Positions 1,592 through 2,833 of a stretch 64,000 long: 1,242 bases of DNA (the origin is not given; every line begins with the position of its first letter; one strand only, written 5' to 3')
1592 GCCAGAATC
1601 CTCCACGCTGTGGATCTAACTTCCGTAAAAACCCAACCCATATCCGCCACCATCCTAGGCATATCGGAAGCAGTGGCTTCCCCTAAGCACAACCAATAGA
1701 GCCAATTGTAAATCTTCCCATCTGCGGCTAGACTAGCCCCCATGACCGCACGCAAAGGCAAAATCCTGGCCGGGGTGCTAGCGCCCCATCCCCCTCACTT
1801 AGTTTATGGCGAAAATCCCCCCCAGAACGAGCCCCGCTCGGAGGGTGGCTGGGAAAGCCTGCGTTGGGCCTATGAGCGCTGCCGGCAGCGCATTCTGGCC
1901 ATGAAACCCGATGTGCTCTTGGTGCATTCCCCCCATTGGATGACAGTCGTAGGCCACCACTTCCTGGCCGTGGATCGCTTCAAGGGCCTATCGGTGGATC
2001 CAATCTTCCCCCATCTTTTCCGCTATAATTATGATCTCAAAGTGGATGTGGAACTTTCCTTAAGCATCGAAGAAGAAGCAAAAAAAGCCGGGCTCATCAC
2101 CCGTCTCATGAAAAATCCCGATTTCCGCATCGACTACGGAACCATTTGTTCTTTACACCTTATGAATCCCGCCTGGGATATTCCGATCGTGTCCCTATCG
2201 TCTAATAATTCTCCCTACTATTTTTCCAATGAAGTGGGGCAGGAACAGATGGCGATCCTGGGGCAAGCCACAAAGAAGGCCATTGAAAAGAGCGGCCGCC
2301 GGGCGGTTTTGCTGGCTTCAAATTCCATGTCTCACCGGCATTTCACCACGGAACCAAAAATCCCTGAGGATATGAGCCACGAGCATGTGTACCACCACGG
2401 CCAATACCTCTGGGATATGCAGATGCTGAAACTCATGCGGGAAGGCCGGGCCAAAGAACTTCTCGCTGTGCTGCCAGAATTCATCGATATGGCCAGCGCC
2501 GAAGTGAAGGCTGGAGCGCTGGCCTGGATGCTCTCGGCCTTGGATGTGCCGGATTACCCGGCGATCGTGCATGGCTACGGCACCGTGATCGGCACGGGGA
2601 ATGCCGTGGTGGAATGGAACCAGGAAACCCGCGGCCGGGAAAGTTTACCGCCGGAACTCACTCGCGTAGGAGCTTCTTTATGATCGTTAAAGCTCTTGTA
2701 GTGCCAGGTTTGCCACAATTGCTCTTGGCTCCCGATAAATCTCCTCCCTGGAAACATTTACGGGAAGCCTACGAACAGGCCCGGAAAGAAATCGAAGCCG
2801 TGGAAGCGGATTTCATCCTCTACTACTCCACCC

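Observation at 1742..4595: LigB-type extradiol dioxygenase alpha/beta pair with a RidA deaminase domain fused to the non-catalytic subunit, plus a cyclase-family (formamidase-like) hydrolase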

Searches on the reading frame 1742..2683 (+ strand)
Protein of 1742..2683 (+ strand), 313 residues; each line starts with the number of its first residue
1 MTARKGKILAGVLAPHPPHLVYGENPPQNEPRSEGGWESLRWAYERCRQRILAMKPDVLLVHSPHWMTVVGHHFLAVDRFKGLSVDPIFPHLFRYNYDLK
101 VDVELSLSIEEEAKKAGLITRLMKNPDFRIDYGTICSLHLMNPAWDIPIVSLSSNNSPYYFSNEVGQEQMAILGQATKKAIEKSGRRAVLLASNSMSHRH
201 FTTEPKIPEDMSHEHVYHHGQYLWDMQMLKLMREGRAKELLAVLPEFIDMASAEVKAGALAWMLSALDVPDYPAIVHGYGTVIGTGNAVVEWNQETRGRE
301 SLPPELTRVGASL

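Call 3: search_protein_families(library=pfam, proteins=[window:1742-2683:+], max_evalue=0.01)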
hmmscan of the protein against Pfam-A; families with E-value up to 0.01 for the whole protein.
window:1742-2683:+ (313 aa): 1 family
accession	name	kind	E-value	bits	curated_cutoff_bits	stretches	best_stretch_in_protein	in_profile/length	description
PF02900.23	LigB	-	4.3e-27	95.3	26.3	1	13-269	4-246/269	Catalytic LigB subunit of aromatic ring-opening dioxygenase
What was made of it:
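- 1742..2683 (+): Catalytic beta subunit of a 2-aminophenol 1,6-dioxygenase-type (AmnB/CnbCb) LigB-superfamily extradiol dioxygenase, 313 aa. Pfam LigB, E 4e-27 (call 3).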

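Call 4: search_protein_families(library=ncbifam, proteins=[window:1742-2683:+], max_evalue=0.01)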
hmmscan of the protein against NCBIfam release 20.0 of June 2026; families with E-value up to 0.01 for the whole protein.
window:1742-2683:+ (313 aa): 2 families
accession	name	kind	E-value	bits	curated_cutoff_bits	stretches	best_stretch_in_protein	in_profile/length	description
TIGR02298.1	HpaD_Fe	equivalog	2.2e-29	102.8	315.95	1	6-274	4-261/284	3,4-dihydroxyphenylacetate 2,3-dioxygenase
NF007914.1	PRK10628.1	equivalog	0.00051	19.4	233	1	55-171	38-152/262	4,5-DOPA-extradiol-dioxygenase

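Call 6: search_solved_structures(query=window:1742-2683:+, max_evalue=0.01)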
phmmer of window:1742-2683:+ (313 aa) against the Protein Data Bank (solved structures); distinct sequences matched with E-value up to 0.01: 9.
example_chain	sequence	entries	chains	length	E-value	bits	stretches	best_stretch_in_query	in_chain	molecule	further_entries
3vsg_B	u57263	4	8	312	4.3e-131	440.1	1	5-299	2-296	2-amino-5-chlorophenol 1,6-dioxygenase beta subunit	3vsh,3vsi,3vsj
8ihg_A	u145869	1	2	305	1e-129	435.6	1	5-297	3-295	2-aminophenol 1,6-dioxygenase beta subunit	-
7txy_B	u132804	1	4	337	3.9e-119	400.8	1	7-295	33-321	2-aminophenol 1,6-dioxygenase subunit beta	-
7txy_A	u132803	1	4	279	7.4e-25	91.1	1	6-294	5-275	2-amino-5-chlorophenol 1,6-dioxygenase subunit alpha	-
8ihg_B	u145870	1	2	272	1.2e-24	90.5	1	22-293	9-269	2-aminophenol 1,6-dioxygenase alpha subunit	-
3vsg_A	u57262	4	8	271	1.1e-21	80.7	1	20-292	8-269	2-amino-5-chlorophenol 1,6-dioxygenase alpha subunit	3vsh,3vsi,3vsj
8iq8_A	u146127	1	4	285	2.6e-12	49.9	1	6-272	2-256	3,4-dihydroxyphenylacetate 2,3-dioxygenase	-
29ky_A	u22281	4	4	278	5.5e-07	32.4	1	39-154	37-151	4,5-DOPA dioxygenase extradiol 1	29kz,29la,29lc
8in2_A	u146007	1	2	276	0.0047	19.5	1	45-155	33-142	4,5-DOPA dioxygenase extradiol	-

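Call 19: find_encoding_contigs(protein=window:1742-2683:+, flank=10000, max_places=3)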
Protein window:1742-2683:+ (313 aa): no gene with exactly this product is on record in the collection.

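Call 42: search_solved_structures(query=window:1742-2683:+, max_evalue=1e-100, show_alignments=2)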
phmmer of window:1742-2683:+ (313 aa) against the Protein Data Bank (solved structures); distinct sequences matched with E-value up to 1e-100: 3.
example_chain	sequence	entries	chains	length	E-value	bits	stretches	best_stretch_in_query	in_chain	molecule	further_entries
3vsg_B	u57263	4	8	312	4.3e-131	440.1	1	5-299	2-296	2-amino-5-chlorophenol 1,6-dioxygenase beta subunit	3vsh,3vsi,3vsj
8ihg_A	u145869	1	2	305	1e-129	435.6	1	5-297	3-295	2-aminophenol 1,6-dioxygenase beta subunit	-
7txy_B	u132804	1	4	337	3.9e-119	400.8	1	7-295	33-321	2-aminophenol 1,6-dioxygenase subunit beta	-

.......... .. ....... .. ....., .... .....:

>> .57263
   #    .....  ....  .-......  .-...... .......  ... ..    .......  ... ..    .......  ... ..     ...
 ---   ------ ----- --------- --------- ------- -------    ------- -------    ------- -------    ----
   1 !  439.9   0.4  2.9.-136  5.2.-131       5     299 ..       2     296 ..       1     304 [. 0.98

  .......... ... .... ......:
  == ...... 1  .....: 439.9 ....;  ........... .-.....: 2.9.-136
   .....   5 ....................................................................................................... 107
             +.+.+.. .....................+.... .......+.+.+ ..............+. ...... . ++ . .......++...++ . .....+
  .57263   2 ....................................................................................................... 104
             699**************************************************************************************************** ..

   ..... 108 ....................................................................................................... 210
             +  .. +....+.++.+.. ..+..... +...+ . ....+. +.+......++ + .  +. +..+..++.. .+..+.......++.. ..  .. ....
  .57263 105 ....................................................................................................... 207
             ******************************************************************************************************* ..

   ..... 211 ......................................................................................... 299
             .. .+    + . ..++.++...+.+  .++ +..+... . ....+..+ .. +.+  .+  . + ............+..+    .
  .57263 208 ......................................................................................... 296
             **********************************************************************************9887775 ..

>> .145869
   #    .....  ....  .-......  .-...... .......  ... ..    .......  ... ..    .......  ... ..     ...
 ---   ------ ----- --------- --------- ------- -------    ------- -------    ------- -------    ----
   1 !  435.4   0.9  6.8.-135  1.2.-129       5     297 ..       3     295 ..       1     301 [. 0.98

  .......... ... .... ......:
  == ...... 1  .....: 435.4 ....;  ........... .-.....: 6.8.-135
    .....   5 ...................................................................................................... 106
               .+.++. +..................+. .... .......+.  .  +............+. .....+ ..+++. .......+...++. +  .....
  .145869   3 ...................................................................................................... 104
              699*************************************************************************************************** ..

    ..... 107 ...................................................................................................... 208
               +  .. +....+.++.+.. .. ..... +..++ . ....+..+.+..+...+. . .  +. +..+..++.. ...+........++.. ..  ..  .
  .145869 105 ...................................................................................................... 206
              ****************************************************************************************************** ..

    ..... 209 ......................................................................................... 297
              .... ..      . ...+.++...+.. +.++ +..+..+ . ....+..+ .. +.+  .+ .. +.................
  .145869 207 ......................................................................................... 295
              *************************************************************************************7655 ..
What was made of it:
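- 1742..2683 (+): PDB 3vsg_B E 4e-131, 8ihg_A E 1e-129, 7txy_B E 4e-119 (calls 6, 42). His16/His65/His198/Glu254 are identical to CnbCb and AmnB (call 42).
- Checked: Its best solved relatives are CnbCb 3vsg_B (E 4e-131) and AmnB 8ihg_A (E 1e-129) (calls 6, 42). His16, His65, His198 and Glu254 align with identical residues in CnbCb and AmnB (call 42).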

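Call 64: list_cluster_members(proteins=[P0001, window:1742-2683:+, window:8248-9795:+])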
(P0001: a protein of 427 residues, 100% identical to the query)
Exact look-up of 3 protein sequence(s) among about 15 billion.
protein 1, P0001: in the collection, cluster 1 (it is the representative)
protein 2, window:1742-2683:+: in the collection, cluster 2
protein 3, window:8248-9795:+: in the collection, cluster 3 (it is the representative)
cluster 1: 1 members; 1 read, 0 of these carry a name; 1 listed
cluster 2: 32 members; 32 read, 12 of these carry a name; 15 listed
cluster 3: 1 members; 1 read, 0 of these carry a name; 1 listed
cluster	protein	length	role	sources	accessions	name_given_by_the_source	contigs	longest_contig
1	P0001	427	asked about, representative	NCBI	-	-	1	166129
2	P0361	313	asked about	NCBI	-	-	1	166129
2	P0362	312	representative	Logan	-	-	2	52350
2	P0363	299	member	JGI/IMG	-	2-aminophenol/2-amino-5-chlorophenol 1,6-dioxygenase beta subunit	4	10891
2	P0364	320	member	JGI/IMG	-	2-aminophenol/2-amino-5-chlorophenol 1,6-dioxygenase beta subunit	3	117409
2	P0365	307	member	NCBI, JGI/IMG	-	2-aminophenol/2-amino-5-chlorophenol 1,6-dioxygenase beta subunit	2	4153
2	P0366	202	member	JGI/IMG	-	2-aminophenol/2-amino-5-chlorophenol 1,6-dioxygenase beta subunit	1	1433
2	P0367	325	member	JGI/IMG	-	2-aminophenol/2-amino-5-chlorophenol 1,6-dioxygenase subunit beta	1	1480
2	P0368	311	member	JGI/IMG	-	2-aminophenol/2-amino-5-chlorophenol 1,6-dioxygenase beta subunit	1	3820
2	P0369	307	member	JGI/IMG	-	2-aminophenol/2-amino-5-chlorophenol 1,6-dioxygenase subunit beta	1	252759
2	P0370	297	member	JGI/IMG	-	2-aminophenol/2-amino-5-chlorophenol 1,6-dioxygenase beta subunit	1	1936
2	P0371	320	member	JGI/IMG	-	2-aminophenol/2-amino-5-chlorophenol 1,6-dioxygenase beta subunit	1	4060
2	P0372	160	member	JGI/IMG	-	2-aminophenol/2-amino-5-chlorophenol 1,6-dioxygenase beta subunit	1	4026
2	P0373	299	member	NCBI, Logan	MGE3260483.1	MAG: tRNA U-34 5-methylaminomethyl-2-thiouridine biosynthesis protein [Bacteriovoracia ...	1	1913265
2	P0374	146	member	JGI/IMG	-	2-aminophenol/2-amino-5-chlorophenol 1,6-dioxygenase beta subunit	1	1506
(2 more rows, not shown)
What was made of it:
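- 1742..2683 (+): It sits in a 90%-identity cluster of 32 members, most named 2-aminophenol dioxygenase beta subunit by JGI (call 64).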

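Call 78: search_dna_similar(query=window:1742-2683:+, collection=plasmids, mode=protein, max_rows=12)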
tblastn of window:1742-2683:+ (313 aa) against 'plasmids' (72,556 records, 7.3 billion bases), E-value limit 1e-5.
Records with a match: 46; places in all: 56; records where one place covers at least 80% of the query: 30.
Best place of each record, by identity: 60-80% 4; <60% 42.
By first word of the organism name: Paraburkholderia 7; Ruegeria 5; Burkholderia 4; Escherichia 4; Erwinia 4; Pseudomonas 3; Klebsiella 3; Sphingobium 3; Novosphingobium 2; Phaeobacter 2; and 9 more.
By predicted mobility (MOB-suite, as given by PLSDB): non-mobilizable 38; mobilizable 5; conjugative 3.
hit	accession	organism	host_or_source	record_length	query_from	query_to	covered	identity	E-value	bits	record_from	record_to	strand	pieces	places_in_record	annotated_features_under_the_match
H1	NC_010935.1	Comamonas testosteroni CNB-1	-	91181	5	298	94%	61.9%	1e-126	405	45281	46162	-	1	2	cnbCb: 2-aminophenol 1,6-dioxygenase subunit beta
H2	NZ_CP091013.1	Burkholderia cenocepacia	-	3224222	6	293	92%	62.2%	5e-123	394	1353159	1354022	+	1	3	none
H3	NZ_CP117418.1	Novosphingobium humi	Single cell,Soil from military shooting ...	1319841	1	292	93%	60.6%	3e-121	390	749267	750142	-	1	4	none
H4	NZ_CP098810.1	Ensifer adhaerens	whole organism,soil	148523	5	298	94%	59.9%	6e-123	394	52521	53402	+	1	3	tRNA U-34 5-methylaminomethyl-2-thiouridine biosynthesis protein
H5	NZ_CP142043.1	Pseudomonas veronii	cell culture,ground water from aniline ...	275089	6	293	92%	60.1%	2e-120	387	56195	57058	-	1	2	tRNA U-34 5-methylaminomethyl-2-thiouridine biosynthesis protein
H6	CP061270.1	Escherichia coli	Sheep,cell culture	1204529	6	313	98%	27.1%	2e-22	104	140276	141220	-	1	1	hpaD: 3,4-dihydroxyphenylacetate 2,3-dioxygenase | 5-carboxymethyl-2-hydroxymuconate Delta-isomerase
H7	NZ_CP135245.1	Escherichia coli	Food,other,Pig ear pet treat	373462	6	313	98%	27.1%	2e-22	104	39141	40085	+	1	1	hpaD: 3,4-dihydroxyphenylacetate 2,3-dioxygenase | 5-carboxymethyl-2-hydroxymuconate Delta-isomerase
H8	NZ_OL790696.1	Escherichia coli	-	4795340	6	313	98%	27.1%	2e-22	104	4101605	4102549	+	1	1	none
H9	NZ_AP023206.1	Escherichia coli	Homo sapiens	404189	6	313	98%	27.1%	2e-22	104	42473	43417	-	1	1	hpaD: 3,4-dihydroxyphenylacetate 2,3-dioxygenase | 5-carboxymethyl-2-hydroxymuconate Delta-isomerase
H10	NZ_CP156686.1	Burkholderia stagnalis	Bacterial cells,soils collected in ...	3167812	6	307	96%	26.8%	2e-14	81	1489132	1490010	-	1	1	none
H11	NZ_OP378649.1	Klebsiella pneumoniae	-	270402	6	276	87%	28.9%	4e-24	109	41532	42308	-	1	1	hpaD: 3,4-dihydroxyphenylacetate 2,3-dioxygenase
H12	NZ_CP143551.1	Burkholderia multivorans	Homo sapiens,bronchoalveolar lavage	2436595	6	289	91%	27.2%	6e-15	82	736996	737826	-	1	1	none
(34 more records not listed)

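Call 80: get_annotated_region(hit=H1, flank=7000)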
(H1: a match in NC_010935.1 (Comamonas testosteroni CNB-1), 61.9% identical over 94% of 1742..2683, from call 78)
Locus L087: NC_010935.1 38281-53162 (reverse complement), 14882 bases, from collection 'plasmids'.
description: Comamonas testosteroni CNB-1 plasmid pCNB, complete sequence
organism: Comamonas testosteroni CNB-1 (NCBI taxid 543891)
taxonomy: Bacteria; Pseudomonadota; Betaproteobacteria; Burkholderiales; Comamonadaceae; Comamonas; Comamonas testosteroni; Comamonas testosteroni CNB-1
host: -; source: -; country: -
typing (MOB-suite, as given by PLSDB): conjugative; replicon IncP; relaxase MOBP; mating-pair formation MPF_T
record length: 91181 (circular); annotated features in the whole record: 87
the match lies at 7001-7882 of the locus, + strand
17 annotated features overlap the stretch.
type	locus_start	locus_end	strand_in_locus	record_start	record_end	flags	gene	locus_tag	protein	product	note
CDS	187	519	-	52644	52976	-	-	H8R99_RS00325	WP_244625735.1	hypothetical protein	-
CDS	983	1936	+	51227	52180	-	-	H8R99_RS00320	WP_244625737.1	tripartite tricarboxylate transporter substrate binding protein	-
CDS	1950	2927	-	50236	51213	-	-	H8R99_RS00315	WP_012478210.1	LysR family transcriptional regulator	-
CDS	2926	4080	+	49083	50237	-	-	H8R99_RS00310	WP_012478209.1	muconate/chloromuconate family cycloisomerase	-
CDS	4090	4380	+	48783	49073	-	catC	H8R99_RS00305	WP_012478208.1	muconolactone Delta-isomerase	GO:0042952 - beta-ketoadipate pathway [Evidence IEA]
CDS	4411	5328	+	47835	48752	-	-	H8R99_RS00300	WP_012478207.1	dioxygenase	GO:0009712 - catechol-containing compound metabolic process [Evidence IEA]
CDS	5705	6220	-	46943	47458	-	-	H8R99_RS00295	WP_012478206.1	MarR family transcriptional regulator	GO:0006355 - regulation of DNA-templated transcription [Evidence IEA]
CDS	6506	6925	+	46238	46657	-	-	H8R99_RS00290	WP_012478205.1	RidA family protein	-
CDS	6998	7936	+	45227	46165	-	cnbCb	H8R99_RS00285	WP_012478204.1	2-aminophenol 1,6-dioxygenase subunit beta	-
CDS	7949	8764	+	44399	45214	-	-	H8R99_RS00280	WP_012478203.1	2-aminophenol 1,6-dioxygenase subunit alpha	-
CDS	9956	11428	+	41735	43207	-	-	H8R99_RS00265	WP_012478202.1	2-hydroxymuconic semialdehyde dehydrogenase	-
CDS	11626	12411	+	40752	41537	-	dmpE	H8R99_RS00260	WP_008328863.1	2-oxopent-4-enoate hydratase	-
CDS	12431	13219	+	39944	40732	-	dmpH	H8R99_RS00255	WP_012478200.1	2-oxo-3-hexenedioate decarboxylase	-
CDS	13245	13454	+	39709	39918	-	-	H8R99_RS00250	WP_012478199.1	tripartite tricarboxylate transporter substrate-binding protein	-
CDS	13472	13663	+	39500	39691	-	-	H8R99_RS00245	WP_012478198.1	2-hydroxymuconate tautomerase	GO:0008152 - metabolic process [Evidence IEA]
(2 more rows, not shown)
